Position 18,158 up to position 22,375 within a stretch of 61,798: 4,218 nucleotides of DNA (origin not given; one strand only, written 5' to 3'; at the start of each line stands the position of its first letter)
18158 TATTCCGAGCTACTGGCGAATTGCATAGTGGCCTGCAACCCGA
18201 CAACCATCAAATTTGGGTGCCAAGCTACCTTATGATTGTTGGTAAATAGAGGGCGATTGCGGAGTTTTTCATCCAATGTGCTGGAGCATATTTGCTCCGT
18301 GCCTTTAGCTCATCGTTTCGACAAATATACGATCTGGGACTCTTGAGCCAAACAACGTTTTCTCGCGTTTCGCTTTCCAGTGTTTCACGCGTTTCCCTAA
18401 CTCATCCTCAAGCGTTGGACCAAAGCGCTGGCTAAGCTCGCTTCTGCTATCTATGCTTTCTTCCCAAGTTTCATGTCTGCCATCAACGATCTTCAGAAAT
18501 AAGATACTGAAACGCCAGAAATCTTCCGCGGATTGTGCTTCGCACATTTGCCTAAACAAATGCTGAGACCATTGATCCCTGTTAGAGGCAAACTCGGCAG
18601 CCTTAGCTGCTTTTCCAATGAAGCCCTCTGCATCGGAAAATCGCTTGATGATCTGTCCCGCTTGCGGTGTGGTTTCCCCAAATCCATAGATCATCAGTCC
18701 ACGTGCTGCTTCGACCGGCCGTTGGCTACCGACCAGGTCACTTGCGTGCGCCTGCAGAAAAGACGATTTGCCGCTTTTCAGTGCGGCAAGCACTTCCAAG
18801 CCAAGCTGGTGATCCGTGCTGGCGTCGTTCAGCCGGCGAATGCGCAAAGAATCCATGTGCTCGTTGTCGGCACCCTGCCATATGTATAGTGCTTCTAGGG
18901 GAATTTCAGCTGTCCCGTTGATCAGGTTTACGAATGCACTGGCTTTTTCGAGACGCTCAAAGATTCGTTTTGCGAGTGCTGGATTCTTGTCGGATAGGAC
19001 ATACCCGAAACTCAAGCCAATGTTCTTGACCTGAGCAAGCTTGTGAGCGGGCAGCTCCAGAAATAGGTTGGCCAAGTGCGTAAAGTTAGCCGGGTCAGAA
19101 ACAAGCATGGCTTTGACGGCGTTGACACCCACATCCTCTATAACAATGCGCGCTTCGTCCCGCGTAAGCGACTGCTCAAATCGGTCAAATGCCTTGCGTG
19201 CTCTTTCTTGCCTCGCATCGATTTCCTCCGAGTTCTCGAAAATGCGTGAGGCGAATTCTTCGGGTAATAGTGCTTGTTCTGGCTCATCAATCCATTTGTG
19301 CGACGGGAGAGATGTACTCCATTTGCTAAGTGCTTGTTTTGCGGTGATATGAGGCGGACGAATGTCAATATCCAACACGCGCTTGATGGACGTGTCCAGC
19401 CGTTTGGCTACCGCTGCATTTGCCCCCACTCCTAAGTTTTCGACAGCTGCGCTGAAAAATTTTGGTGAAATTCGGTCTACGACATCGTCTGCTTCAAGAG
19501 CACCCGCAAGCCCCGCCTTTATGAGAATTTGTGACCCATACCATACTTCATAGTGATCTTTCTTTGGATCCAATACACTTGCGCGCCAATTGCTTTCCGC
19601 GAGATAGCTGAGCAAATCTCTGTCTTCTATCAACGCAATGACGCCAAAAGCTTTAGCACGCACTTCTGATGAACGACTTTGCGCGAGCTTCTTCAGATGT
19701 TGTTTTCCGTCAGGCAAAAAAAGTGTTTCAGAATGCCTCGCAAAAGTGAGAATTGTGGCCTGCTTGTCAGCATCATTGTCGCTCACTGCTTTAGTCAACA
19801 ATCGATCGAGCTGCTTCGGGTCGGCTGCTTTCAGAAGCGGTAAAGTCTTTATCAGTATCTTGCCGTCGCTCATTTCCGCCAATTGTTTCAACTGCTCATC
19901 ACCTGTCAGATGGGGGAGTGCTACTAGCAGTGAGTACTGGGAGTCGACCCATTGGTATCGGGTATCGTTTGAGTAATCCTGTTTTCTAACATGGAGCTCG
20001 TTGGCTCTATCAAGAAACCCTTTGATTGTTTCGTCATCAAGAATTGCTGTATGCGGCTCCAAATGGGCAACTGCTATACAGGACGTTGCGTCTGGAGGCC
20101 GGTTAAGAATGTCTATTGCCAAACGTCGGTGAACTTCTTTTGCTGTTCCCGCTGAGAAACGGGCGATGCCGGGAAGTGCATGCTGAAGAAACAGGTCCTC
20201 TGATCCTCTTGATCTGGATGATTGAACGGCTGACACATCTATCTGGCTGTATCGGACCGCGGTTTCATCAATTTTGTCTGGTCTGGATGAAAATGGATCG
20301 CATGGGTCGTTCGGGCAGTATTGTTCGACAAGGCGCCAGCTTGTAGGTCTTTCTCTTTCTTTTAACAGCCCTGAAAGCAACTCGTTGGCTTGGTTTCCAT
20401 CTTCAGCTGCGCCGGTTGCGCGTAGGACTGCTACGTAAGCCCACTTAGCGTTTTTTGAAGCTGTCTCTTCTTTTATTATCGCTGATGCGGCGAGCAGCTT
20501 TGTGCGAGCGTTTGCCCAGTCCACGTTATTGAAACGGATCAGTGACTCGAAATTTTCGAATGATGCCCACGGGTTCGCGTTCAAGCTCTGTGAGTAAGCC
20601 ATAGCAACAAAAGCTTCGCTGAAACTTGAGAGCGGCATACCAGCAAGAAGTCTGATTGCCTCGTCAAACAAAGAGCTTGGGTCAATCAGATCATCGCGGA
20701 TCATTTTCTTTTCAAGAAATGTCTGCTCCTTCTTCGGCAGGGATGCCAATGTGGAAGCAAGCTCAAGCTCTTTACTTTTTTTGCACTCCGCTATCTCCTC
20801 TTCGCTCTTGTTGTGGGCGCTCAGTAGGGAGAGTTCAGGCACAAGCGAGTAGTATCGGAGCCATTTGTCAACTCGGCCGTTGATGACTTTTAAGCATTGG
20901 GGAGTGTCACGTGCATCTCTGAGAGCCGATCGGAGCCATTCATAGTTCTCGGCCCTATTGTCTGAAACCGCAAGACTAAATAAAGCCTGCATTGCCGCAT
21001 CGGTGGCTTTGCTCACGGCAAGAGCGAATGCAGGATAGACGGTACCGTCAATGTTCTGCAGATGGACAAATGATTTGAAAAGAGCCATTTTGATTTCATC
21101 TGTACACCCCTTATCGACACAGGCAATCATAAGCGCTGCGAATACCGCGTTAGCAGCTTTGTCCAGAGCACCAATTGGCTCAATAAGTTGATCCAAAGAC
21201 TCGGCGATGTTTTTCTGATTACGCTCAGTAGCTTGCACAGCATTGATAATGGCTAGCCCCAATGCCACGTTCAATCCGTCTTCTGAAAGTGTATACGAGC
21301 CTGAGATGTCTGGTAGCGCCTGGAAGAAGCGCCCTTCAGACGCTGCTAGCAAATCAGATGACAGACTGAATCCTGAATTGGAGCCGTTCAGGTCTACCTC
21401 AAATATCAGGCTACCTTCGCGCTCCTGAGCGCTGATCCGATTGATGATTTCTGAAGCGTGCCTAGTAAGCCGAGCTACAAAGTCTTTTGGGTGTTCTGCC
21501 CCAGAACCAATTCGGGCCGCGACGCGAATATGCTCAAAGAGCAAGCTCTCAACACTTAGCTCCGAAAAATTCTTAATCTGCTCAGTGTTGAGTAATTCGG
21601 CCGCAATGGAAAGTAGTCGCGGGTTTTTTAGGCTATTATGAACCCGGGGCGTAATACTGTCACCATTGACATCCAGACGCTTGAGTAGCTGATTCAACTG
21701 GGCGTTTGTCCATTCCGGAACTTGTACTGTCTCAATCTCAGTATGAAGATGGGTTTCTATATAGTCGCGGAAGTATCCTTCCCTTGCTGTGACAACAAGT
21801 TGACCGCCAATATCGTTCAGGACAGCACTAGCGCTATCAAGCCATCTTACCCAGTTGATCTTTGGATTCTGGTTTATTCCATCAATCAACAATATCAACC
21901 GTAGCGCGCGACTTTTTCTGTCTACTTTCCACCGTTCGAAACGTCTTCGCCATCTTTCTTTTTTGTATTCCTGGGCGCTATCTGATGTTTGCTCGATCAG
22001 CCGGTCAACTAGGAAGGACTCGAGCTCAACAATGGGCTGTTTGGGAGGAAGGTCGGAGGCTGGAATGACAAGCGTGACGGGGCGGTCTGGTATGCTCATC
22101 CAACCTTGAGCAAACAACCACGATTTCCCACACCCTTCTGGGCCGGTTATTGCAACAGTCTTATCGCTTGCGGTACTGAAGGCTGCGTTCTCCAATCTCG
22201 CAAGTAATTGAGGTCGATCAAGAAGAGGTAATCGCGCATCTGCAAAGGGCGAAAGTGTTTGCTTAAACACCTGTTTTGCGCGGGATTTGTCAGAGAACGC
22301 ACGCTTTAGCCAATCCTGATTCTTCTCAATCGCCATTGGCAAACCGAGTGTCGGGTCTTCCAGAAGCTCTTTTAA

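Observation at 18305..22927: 1540-aa Mrr-like nuclease-P-loop-helical-repeat giant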

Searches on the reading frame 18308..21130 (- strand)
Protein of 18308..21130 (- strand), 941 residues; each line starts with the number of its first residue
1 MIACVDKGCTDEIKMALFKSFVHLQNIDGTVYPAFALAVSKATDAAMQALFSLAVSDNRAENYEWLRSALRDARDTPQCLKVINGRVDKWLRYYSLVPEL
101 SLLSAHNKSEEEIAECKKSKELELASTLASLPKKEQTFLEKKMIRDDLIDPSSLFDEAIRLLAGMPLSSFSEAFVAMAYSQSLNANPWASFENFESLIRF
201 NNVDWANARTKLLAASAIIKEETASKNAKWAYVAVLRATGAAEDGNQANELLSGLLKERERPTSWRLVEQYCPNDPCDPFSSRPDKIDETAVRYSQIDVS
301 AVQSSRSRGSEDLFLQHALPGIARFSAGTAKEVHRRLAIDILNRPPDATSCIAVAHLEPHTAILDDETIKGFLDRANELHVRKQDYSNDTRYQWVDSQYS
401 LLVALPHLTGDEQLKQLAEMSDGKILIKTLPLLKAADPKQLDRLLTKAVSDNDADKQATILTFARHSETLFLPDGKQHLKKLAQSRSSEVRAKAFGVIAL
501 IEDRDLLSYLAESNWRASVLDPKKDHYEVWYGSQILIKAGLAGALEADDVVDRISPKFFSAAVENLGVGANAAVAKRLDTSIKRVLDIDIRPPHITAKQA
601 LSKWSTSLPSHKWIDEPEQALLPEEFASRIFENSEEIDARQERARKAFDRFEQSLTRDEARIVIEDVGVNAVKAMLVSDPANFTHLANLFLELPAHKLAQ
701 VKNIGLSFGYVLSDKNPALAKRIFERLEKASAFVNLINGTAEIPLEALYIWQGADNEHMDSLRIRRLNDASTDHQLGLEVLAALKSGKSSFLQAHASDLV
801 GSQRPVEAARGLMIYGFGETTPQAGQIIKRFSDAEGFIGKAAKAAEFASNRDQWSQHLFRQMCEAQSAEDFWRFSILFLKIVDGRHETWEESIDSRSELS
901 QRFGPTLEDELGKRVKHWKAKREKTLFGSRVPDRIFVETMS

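Call 42: predict_structure(alignment_id=A3)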
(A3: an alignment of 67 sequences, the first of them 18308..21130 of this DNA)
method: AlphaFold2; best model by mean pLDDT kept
length: 941 residues; sequences in the alignment: 67
mean_pLDDT: 92.5   pTM: 0.92
mean pLDDT of the five models: 92.5, 92.2, 90.7, 90.2, 90.3
residues with pLDDT >= 90: 759; 70-90: 160; 50-70: 20; < 50: 2
segments of 3 or more residues with pLDDT < 50: none
pLDDT, mean of each block of 10 residues (from residue 1): 84 95 90 94 96 89 93 94 97 94 75 90 94 94 95 94 96 97 86 95 96 91 91 96 96 90 65 88 92 96 87 93 96 97 90 94 97 95 82 92 97 95 85 96 97 95 95 95 95 95 95 93 92 96 96 95 95 96 94 83 74 74 76 83 90 92 92 97 98 95 97 97 96 93 96 98 96 98 97 98 96 97 96 96 97 96 96 97 92 86 94 95 96 82 34
secondary structure, 60 per line:
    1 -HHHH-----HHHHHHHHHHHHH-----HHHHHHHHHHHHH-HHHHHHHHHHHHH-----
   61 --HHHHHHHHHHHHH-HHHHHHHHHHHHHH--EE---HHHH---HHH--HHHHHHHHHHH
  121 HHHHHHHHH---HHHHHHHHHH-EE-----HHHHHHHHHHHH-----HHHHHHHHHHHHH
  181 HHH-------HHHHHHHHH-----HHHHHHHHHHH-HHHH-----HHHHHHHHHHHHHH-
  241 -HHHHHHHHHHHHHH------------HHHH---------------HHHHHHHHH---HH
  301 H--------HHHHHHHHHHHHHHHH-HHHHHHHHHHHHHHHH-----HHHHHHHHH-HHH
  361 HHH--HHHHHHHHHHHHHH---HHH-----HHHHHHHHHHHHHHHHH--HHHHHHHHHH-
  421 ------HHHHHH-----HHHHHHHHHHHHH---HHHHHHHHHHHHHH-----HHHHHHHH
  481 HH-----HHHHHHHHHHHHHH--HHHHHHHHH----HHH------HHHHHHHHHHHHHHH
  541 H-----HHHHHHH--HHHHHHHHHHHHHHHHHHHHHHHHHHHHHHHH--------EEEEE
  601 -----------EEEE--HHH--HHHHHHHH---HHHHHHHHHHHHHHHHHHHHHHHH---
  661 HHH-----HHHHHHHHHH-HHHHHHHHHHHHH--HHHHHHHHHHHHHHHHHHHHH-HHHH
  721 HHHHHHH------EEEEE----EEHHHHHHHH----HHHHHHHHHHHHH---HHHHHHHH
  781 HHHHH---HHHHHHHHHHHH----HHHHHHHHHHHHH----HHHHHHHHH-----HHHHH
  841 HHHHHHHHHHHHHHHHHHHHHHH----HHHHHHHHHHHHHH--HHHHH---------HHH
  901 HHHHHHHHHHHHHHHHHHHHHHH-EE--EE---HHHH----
elements in order (helices of 4 or more, strands of 3 or more residues): H2-5 H11-23 H29-41 H43-55 H63-75 H77-90 H98-101 H110-129 H133-142 H151-162 H168-183 H191-199 H205-215 H217-220 H226-239 H242-255 H268-271 H287-295 H310-325 H327-342 H348-356 H358-363 H366-379 H391-407 H410-419 H427-432 H438-450 H454-467 H473-482 H488-501 H504-512 H526-541 H547-553 H556-587 E596-600 E612-615 H623-630 H634-657 H669-678 H680-692 H695-715 H717-727 E734-738 H745-752 H757-769 H773-785 H789-800 H805-817 H822-830 H836-863 H868-881 H884-888 H898-923 H934-937

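Call 44: fold_search(model_id=the predicted structure, library=pdb)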
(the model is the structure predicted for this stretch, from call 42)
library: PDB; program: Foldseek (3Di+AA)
matches with E <= 10: 948; with E <= 0.001: 27
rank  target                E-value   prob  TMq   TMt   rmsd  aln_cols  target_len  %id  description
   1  6xte_A                1.8e-05  1.00  0.20  0.19  24.9      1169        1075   10  Human karyopherin RanBP5 (isoform-1) (released 2020-04-22)
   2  4rv1_D                1.3e-04  1.00  0.15  0.25  20.0       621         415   14  Crystal Structure of Engineered Protein. Northeast Structural Genomics Consortium (NESG) Target OR497. (released 2014-12-10)
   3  2z5o_A                1.6e-04  1.00  0.25  0.27  23.5      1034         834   10  Complex of Transportin 1 with JKTBP NLS (released 2007-10-23)
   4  5vch_B                1.6e-04  1.00  0.22  0.21  19.7      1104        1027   10  Crystal structure of full-length Kluyveromyces lactis Kap123 (released 2017-11-01)
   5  5owu_A                1.9e-04  1.00  0.26  0.28  19.0      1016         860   10  Kap95:Nup1 complex (released 2017-10-25)
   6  2qmr_A                2.0e-04  1.00  0.22  0.24  24.9      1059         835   10  Karyopherin beta2/transportin (released 2007-10-30)
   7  2xwu_B                2.3e-04  1.00  0.19  0.20  30.5      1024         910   10  CRYSTAL STRUCTURE OF IMPORTIN 13 - UBC9 COMPLEX (released 2010-12-29)
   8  2p8q_A                2.4e-04  1.00  0.26  0.27  18.1      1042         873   11  Crystal Structure of human Importin beta bound to the Snurportin1 IBB-domain (released 2008-01-22)
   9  5ve8_A                2.7e-04  1.00  0.23  0.22  21.3      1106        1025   10  Crystal structure of full-length Kluyveromyces lactis Kap123 with histone H3 1-28 (released 2017-11-01)
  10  5h2v_A                2.9e-04  1.00  0.20  0.19  23.5      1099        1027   10  Crystal structure of the karyopherin Kap121p bound to the SUMO protease Ulp1p (released 2016-12-14)
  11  9g33_UT               2.9e-04  0.99  0.15  0.08  44.3      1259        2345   10  Stalled 90S - Utp23-Krr1-deltaC3 (released 2025-06-18)
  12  9im6_A                3.1e-04  1.00  0.22  0.20  25.1      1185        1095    9  Structure of influenza A virus RNA polymerase PB1 and nuclear import host factor RanBP5 complex (released 2024-11-27)
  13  4jlq_A                3.6e-04  1.00  0.21  0.22  26.2      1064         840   11  Crystal structure of human Karyopherin-beta2 bound to the PY-NLS of Saccharomyces cerevisiae NAB2 (released 2013-04-03)
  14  2qmr_D                4.3e-04  1.00  0.22  0.24  24.0      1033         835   10  Karyopherin beta2/transportin (released 2007-10-30)
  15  3ea5_D                4.5e-04  1.00  0.22  0.24  25.3      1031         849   10  Kap95p Binding Induces the Switch Loops of RanGDP to adopt the GTP-bound Conformation: Implications for Nuclear Import (released 2008-10-21)
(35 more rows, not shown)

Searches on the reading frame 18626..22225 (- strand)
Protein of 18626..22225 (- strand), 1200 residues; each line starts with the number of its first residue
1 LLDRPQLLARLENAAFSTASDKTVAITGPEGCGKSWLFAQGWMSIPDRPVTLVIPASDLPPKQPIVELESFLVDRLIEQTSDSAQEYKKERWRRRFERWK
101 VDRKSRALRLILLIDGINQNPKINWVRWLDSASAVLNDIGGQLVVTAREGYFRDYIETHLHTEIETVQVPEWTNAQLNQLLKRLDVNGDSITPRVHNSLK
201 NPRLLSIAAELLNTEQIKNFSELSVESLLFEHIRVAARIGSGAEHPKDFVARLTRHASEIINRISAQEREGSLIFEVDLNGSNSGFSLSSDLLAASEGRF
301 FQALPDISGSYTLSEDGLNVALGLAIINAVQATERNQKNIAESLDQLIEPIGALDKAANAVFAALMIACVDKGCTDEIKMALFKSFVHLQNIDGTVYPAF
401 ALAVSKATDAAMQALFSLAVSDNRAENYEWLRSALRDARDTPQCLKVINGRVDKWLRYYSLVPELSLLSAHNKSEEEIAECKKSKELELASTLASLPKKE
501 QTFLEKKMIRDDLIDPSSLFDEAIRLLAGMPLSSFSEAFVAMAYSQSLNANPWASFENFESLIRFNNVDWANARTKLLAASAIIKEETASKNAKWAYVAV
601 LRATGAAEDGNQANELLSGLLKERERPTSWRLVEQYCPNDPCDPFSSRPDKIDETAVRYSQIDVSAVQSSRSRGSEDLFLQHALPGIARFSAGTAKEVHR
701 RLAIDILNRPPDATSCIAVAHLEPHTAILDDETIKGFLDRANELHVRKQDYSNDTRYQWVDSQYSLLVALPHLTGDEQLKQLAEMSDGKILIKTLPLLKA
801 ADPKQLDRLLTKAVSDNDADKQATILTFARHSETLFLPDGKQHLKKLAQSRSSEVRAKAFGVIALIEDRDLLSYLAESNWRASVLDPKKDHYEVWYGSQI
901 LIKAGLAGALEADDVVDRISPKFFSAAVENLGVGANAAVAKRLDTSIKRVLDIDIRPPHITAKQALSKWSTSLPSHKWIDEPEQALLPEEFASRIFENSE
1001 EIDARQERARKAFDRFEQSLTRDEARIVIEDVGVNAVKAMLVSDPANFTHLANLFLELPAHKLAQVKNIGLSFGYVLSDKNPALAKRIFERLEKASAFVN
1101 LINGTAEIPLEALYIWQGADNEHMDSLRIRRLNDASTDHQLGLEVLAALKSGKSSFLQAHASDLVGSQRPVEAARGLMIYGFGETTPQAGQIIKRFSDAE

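Call 70: search_protein_representatives(protein=window:18626-22225:-)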
Query: 1200 residues. Proteins with E-value up to 0.001 (for the whole library): 839; up to 1e-10: 561; up to 1e-30: 303. The best 150 are listed.
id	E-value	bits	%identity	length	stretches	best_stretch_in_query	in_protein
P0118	0.0e+00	1129.1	46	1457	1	2-1199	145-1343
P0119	1.5e-298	1009.9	43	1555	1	3-1199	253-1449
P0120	2.2e-263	893.4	38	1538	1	3-1198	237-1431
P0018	9.7e-262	887.9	39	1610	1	2-1197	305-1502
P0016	2.0e-258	877.0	39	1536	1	3-1199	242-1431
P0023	1.4e-237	807.9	38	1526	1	15-1190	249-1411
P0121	2.0e-236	804.1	37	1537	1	4-1196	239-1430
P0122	2.6e-231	787.2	37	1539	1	18-1197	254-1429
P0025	3.2e-231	786.9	36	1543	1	3-1186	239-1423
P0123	3.8e-230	783.3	36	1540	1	3-1198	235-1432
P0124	8.1e-221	752.4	35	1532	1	1-1196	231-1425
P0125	1.4e-220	751.6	35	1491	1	4-1199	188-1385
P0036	1.3e-217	741.8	35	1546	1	3-1196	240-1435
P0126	8.6e-213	725.8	35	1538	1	8-1199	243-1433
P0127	3.4e-212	723.9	35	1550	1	2-1198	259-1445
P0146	1.3e-183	629.2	32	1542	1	2-1188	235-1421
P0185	1.4e-159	549.6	31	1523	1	4-1199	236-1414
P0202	3.3e-141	488.8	29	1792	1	4-1199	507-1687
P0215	7.1e-129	448.0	29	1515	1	14-1190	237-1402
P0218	7.5e-128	444.6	27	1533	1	16-1197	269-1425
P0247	5.9e-109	382.0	28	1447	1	1-1198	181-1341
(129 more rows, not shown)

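Call 72: search_protein_families(library=pfam, proteins=[P0202, P0218, P0146, P0185, P0215, P0247], max_evalue=0.01)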
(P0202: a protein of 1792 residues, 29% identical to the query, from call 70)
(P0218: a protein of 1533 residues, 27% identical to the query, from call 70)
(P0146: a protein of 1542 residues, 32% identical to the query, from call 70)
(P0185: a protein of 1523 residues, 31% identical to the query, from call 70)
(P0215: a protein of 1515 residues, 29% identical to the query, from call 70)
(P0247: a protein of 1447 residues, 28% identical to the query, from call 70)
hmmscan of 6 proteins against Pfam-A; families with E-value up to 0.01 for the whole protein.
P0202 (1792 aa): 1 family
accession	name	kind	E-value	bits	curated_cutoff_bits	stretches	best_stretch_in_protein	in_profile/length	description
PF01266.30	DAO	-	0.0029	17.6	27.9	0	56-167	2-108/353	FAD dependent oxidoreductase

P0218 (1533 aa): 5 families
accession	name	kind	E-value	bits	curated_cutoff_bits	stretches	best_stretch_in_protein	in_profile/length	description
PF24883.2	NPHP3_N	-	0.0004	21.1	24.8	0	272-402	20-164/164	Nephrocystin 3, N-terminal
PF00931.28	NB-ARC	-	0.00066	19.4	23.5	1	262-404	7-138/248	NB-ARC domain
PF13401.12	AAA_22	-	0.00093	19.9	27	1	273-372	4-94/130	AAA domain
PF01637.24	ATPase_2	-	0.0026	18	33.2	1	264-374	8-122/225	ATPase domain predominantly from Archaea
PF20720.3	nSTAND3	-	0.0099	16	27.2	0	264-306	7-49/155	Novel STAND NTPase 3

P0146 (1542 aa): 1 family
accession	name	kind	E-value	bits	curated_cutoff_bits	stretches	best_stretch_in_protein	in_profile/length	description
PF15617.12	C-C_Bond_Lyase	-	0.0078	15.9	28.4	0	947-1053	25-125/320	C-C_Bond_Lyase of the TIM-Barrel fold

P0185 (1523 aa): 0 families

P0215 (1515 aa): 0 families

P0247 (1447 aa): 2 families
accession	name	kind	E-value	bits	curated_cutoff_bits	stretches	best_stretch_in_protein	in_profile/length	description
PF20720.3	nSTAND3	-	0.00026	21.1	27.2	0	294-360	81-152/155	Novel STAND NTPase 3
PF13401.12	AAA_22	-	0.0086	16.8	27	0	200-275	4-78/130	AAA domain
